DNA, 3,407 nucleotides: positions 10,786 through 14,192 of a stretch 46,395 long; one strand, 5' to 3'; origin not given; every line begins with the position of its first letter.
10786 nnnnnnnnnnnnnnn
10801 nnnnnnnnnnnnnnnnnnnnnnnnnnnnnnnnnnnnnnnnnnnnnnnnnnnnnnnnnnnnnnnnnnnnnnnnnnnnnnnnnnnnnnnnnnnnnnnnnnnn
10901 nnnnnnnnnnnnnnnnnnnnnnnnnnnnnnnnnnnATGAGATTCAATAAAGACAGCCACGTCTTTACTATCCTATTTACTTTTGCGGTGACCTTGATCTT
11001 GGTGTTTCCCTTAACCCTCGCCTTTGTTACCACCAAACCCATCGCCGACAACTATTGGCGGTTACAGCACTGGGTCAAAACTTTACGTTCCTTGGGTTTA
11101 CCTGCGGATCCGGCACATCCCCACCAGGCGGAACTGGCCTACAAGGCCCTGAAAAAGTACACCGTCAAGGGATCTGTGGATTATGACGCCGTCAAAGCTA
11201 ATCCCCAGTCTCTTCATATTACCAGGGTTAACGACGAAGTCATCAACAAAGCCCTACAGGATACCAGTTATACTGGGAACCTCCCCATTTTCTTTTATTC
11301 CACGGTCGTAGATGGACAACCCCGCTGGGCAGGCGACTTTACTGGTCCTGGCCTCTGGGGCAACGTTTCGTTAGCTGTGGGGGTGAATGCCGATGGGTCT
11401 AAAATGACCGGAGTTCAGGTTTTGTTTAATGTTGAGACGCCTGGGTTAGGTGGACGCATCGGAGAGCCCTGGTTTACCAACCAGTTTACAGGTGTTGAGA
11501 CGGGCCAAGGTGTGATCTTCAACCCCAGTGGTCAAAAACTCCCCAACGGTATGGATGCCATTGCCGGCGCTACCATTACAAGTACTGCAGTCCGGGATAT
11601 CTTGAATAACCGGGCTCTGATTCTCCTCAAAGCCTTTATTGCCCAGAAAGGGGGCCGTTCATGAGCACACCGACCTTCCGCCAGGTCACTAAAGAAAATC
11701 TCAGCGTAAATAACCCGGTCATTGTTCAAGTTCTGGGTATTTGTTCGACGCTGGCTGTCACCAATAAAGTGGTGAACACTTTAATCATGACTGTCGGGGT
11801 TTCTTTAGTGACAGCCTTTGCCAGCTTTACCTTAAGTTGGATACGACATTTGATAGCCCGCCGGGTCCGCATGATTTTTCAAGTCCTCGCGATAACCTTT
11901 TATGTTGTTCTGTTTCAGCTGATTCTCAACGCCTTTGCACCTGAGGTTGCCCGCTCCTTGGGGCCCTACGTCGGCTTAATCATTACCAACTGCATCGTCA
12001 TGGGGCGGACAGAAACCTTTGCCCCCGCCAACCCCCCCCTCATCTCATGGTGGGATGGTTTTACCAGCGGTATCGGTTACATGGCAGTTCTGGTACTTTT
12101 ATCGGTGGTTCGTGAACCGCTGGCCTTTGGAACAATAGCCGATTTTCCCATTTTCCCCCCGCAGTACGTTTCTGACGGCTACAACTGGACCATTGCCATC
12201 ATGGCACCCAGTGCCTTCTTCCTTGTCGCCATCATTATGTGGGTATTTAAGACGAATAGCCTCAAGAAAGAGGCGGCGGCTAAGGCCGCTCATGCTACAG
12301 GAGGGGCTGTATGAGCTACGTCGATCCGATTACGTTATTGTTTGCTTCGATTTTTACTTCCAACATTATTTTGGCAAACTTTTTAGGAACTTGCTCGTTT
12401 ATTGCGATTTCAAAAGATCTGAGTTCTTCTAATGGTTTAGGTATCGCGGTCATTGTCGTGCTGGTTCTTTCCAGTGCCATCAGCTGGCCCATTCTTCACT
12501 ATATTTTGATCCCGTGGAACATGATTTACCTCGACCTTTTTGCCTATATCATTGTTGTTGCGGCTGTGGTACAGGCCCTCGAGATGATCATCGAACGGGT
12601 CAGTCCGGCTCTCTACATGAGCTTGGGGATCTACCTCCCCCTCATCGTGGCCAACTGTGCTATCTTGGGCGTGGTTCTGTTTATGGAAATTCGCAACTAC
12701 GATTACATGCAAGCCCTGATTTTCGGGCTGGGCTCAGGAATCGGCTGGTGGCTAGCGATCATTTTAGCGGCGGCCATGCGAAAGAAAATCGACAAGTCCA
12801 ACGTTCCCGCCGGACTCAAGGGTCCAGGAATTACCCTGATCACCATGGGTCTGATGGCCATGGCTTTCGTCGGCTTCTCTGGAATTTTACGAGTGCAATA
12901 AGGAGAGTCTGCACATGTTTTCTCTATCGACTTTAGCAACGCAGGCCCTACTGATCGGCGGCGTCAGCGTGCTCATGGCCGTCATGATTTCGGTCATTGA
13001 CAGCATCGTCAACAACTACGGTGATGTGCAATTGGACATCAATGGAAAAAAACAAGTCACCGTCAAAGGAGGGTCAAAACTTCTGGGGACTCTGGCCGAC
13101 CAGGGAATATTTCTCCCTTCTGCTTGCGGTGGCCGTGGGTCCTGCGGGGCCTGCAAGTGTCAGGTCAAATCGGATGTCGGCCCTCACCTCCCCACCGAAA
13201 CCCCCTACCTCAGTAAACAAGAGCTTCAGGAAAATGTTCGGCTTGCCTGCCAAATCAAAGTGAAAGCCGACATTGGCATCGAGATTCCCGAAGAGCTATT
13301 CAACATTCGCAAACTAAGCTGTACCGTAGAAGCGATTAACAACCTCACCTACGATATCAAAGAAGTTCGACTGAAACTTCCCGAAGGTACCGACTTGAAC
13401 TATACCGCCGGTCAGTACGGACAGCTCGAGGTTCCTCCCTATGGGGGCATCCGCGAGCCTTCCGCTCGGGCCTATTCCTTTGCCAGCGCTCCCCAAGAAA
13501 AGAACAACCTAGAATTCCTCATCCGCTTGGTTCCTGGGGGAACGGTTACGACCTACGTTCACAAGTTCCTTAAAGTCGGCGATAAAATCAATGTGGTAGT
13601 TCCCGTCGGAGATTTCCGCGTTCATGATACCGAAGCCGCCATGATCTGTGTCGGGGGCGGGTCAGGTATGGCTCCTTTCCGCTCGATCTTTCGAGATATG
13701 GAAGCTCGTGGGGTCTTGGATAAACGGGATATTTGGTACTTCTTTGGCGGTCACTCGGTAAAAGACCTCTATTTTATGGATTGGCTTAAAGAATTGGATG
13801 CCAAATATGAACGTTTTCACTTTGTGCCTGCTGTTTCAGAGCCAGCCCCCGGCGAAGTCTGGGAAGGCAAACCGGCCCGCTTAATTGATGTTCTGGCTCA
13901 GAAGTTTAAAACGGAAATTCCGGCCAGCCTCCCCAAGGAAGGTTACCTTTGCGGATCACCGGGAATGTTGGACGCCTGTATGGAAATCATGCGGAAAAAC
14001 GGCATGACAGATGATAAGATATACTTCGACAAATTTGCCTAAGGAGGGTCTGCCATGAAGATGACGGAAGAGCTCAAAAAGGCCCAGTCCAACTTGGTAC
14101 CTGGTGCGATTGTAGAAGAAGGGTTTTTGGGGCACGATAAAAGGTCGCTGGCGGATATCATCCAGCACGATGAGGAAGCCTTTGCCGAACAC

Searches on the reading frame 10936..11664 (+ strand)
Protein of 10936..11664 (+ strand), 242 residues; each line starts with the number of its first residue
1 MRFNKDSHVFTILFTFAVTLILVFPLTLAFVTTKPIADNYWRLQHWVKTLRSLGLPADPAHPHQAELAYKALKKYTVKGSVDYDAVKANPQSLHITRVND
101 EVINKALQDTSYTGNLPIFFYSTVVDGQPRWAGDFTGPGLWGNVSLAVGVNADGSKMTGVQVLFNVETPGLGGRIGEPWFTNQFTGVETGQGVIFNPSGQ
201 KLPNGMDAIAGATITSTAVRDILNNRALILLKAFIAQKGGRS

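Call 49: search_protein_families(library=pfam, proteins=[window:10936-11664:+], max_evalue=0.00001)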
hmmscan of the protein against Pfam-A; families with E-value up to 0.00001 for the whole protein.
window:10936-11664:+ (242 aa): 1 family
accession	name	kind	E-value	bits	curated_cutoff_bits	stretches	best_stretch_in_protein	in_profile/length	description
PF04205.19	FMN_bind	-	4.5e-15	56.5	22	1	139-225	1-74/77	FMN-binding domain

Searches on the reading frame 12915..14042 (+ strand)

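Call 8: search_protein_families(library=pfam, proteins=[window:12915-14042:+], max_evalue=0.00001)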
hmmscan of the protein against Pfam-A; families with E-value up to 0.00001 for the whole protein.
window:12915-14042:+ (375 aa): 3 families
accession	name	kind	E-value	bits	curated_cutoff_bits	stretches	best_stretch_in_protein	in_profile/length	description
PF00970.30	FAD_binding_6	-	6e-15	55.8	21.1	1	136-234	2-97/99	Oxidoreductase FAD-binding domain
PF00175.26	NAD_binding_1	-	1.1e-13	52.2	22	1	246-355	2-107/109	Oxidoreductase NAD-binding domain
PF00111.32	Fer2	-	1.1e-11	45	21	1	41-117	2-77/77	2Fe-2S iron-sulfur cluster binding domain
